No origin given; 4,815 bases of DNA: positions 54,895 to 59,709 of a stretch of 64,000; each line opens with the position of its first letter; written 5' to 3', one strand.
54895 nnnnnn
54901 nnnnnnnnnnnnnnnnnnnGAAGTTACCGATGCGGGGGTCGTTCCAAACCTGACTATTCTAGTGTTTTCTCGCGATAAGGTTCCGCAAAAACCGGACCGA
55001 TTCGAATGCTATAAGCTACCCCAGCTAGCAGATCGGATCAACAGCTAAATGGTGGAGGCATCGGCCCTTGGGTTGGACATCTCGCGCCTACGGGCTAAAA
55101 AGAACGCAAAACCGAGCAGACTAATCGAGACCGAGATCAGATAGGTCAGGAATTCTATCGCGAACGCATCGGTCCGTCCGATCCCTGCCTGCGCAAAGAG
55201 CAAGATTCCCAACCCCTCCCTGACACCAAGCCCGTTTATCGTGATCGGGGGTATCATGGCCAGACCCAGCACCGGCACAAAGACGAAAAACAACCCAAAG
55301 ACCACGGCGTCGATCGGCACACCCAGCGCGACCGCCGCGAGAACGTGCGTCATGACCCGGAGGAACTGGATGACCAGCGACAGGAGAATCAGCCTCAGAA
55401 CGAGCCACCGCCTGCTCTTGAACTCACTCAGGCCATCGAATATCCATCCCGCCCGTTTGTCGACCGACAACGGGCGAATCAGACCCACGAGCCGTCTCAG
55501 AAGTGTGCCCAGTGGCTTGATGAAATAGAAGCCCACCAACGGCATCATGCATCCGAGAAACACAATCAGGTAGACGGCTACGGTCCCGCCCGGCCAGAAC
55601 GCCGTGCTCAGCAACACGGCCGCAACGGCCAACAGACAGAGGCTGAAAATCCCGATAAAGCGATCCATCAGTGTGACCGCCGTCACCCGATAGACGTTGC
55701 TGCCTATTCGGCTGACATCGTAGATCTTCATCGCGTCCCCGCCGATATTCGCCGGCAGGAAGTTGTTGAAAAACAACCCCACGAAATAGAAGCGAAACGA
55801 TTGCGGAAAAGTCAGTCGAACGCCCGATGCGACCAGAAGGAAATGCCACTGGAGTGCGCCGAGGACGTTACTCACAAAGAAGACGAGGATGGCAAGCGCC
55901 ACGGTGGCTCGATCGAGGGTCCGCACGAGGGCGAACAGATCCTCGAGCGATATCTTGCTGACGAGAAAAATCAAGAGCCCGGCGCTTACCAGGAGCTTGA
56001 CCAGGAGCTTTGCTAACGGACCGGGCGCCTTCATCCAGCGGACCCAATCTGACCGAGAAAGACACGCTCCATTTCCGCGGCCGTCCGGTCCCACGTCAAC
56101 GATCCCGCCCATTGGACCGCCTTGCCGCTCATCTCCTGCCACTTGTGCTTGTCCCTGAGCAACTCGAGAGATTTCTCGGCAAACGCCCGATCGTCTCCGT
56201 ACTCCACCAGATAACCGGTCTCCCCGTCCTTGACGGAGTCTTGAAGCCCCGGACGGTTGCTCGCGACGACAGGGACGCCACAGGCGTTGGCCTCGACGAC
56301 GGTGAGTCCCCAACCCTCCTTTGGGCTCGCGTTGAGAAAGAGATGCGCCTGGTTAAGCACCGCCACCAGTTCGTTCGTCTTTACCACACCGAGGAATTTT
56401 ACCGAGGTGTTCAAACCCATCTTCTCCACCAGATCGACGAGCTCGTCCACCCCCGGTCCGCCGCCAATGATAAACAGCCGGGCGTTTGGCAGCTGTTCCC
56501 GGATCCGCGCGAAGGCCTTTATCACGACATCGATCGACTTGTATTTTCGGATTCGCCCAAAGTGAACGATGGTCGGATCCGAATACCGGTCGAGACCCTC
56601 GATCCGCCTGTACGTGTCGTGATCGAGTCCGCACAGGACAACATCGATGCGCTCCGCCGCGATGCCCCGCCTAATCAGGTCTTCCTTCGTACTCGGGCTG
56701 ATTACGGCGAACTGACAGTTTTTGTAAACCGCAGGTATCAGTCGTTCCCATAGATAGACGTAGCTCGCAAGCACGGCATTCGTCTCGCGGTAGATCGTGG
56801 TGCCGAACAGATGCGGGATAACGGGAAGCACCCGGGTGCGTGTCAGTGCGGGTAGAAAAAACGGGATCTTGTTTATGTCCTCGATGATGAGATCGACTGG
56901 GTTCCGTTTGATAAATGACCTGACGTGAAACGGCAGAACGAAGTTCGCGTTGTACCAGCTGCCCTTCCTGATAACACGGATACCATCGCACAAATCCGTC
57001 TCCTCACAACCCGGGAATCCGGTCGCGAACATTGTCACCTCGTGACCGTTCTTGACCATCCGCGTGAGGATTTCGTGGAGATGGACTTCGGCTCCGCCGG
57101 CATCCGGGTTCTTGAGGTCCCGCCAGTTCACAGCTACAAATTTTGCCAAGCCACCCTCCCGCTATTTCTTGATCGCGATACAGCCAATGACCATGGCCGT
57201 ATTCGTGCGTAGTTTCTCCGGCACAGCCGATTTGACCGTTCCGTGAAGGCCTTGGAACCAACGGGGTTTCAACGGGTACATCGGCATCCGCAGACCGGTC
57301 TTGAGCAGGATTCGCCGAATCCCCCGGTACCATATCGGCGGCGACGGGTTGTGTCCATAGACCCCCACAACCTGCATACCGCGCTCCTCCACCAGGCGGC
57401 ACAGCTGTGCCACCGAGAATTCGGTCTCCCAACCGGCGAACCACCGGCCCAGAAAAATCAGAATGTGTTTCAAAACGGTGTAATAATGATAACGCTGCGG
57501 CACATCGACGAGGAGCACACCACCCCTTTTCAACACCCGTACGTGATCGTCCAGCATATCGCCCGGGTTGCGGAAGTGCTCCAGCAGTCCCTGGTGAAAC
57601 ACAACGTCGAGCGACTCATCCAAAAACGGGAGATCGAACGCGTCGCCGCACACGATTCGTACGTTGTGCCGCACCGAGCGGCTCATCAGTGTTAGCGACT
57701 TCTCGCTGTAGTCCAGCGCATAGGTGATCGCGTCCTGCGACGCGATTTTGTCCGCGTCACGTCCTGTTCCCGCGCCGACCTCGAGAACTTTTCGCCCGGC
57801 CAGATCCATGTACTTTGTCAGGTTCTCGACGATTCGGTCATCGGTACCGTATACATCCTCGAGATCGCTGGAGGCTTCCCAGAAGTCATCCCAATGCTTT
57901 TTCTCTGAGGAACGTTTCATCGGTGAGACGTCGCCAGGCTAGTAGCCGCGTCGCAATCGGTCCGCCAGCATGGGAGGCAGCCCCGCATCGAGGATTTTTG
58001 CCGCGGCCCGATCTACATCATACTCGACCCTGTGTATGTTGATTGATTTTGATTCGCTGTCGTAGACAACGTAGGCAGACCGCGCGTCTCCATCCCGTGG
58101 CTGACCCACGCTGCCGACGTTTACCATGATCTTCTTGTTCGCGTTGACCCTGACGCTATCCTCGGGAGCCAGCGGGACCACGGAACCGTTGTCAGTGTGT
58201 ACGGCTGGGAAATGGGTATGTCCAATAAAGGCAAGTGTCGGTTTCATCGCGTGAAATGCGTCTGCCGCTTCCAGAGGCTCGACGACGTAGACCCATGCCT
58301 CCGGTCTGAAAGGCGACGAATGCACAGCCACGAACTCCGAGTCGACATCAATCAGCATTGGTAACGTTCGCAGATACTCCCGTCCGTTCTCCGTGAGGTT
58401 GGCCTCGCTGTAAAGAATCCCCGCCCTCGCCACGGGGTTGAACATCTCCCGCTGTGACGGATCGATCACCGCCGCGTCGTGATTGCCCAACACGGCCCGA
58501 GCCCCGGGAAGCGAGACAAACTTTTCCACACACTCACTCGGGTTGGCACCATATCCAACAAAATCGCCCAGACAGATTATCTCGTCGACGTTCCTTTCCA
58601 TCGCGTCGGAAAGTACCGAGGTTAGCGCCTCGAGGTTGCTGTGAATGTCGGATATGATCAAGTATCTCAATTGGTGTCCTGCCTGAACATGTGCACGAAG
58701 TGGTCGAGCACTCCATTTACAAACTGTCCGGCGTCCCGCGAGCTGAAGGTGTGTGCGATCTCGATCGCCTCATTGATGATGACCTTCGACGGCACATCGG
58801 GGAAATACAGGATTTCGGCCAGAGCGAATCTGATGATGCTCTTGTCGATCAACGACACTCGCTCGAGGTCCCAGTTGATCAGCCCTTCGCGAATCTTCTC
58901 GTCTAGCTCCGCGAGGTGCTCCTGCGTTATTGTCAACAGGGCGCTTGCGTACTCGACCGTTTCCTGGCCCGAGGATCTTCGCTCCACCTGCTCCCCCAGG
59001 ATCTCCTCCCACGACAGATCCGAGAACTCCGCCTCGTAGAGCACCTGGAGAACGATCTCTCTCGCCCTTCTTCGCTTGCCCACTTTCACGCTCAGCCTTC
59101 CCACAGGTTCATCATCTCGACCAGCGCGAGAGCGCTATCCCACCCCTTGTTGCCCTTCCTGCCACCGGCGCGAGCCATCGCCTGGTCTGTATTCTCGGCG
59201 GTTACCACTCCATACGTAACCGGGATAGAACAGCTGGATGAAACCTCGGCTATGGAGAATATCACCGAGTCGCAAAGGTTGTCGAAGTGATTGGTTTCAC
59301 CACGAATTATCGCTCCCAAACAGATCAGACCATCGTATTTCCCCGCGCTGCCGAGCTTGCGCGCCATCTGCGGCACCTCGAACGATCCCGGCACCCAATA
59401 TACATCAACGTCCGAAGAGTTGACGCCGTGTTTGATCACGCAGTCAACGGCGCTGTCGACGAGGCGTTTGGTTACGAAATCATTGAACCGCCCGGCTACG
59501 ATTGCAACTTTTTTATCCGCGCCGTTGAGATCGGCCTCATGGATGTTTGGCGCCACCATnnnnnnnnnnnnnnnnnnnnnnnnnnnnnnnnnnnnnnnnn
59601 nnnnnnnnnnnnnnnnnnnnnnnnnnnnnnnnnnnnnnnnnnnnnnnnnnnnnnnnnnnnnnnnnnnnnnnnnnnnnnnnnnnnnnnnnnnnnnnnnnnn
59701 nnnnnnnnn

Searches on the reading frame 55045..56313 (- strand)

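Call 10: search_protein_families(library=pfam, proteins=[window:55045-56313:-], max_evalue=0.001)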
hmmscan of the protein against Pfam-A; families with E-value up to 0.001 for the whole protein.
window:55045-56313:- (422 aa): 1 family
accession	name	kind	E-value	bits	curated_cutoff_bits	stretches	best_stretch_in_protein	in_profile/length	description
PF03706.18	LPG_synthase_TM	-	1e-36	127.4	33.4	1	104-401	2-302/302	Lysylphosphatidylglycerol synthase TM region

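Call 52: search_protein_families(library=ncbifam, proteins=[window:55045-56313:-], max_evalue=0.001)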
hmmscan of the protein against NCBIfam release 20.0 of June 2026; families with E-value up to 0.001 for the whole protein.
window:55045-56313:- (422 aa): 1 family
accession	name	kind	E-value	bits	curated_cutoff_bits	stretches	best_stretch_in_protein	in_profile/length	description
TIGR00374.1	TIGR00374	subfamily_domain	8.1e-22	78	43.2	1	113-413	7-318/323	flippase-like domain-containing protein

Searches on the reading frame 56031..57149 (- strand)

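Call 10: search_protein_families(library=pfam, proteins=[window:56031-57149:-], max_evalue=0.001)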
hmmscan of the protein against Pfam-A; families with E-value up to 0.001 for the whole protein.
window:56031-57149:- (372 aa): 6 families
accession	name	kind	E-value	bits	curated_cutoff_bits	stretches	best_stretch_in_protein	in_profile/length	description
PF00534.26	Glycos_transf_1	-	1.3e-41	142.5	26.4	1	191-343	15-168/172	Glycosyl transferases group 1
PF13692.12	Glyco_trans_1_4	-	2.7e-35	122.1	27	1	192-333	2-142/142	Glycosyl transferases group 1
PF13439.12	Glyco_transf_4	-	3.3e-16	60.2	28.5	1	18-178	2-169/170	Glycosyltransferase Family 4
PF20706.3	GT4-conflict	-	9.2e-13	48.4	26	1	174-338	180-362/385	Family 4 Glycosyltransferase in conflict systems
PF13524.12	Glyco_trans_1_2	-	6.2e-09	36.4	25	1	221-360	13-142/144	Glycosyl transferase-like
PF13579.12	Glyco_trans_4_4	-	2.8e-08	34.7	29.7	1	18-174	1-158/158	Glycosyl transferase 4-like domain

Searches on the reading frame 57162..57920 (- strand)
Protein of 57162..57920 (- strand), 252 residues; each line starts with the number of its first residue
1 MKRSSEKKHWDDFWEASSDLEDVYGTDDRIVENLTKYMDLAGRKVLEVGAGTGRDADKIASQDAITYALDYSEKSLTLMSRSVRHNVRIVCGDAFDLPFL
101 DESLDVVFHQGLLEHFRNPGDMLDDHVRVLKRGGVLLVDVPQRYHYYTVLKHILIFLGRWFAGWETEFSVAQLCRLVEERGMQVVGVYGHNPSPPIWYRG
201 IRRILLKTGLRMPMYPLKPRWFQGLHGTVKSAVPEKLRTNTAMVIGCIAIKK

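Call 67: search_protein_families(library=pfam, proteins=[window:57162-57920:-], max_evalue=0.0001)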
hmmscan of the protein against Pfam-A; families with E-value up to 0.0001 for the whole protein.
window:57162-57920:- (252 aa): 7 families
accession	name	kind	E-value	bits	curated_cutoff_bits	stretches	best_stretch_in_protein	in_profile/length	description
PF08241.18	Methyltransf_11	-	1.4e-19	71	21.2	1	46-137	1-94/95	Methyltransferase domain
PF13649.12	Methyltransf_25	-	3.2e-16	60.2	27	1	45-134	1-97/97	Methyltransferase domain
PF13847.12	Methyltransf_31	-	5.7e-13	49.2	27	1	42-142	4-113/145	Methyltransferase domain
PF08242.18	Methyltransf_12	-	1.9e-11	45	30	1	46-136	1-98/98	Methyltransferase domain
PF13489.12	Methyltransf_23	-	1.8e-09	37.9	27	1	37-185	19-162/164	Methyltransferase domain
PF01209.24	Ubie_methyltran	-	2.9e-06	27.3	20.1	1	38-162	44-182/233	ubiE/COQ5 methyltransferase family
PF07021.18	MetW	-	2.2e-05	24.6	21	1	41-133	13-105/193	Methionine biosynthesis protein MetW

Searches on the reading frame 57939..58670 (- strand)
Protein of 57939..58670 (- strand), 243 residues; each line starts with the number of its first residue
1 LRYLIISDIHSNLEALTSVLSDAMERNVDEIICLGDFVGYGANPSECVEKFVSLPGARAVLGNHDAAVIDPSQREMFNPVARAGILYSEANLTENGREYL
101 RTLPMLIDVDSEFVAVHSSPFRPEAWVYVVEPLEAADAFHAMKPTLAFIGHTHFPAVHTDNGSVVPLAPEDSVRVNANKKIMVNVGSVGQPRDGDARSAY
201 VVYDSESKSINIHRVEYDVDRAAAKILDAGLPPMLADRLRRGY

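Call 67: search_protein_families(library=pfam, proteins=[window:57939-58670:-], max_evalue=0.0001)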
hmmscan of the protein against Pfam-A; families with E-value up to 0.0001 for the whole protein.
window:57939-58670:- (243 aa): 2 families
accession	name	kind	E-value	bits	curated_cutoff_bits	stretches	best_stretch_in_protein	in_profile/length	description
PF12850.12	Metallophos_2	-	4.3e-20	72.7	27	1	1-206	1-152/154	Calcineurin-like phosphoesterase superfamily domain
PF00149.33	Metallophos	-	5e-14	53.6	21.5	1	1-153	1-189/191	Calcineurin-like phosphoesterase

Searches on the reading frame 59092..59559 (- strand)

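Call 67: search_protein_families(library=pfam, proteins=[window:59092-59559:-], max_evalue=0.0001)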
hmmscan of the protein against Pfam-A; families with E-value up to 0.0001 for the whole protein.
window:59092-59559:- (155 aa): 1 family
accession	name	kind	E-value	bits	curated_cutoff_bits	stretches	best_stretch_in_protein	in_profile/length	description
PF00885.24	DMRL_synthase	-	3.5e-47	160.3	26.7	1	16-152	2-137/139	6,7-dimethyl-8-ribityllumazine synthase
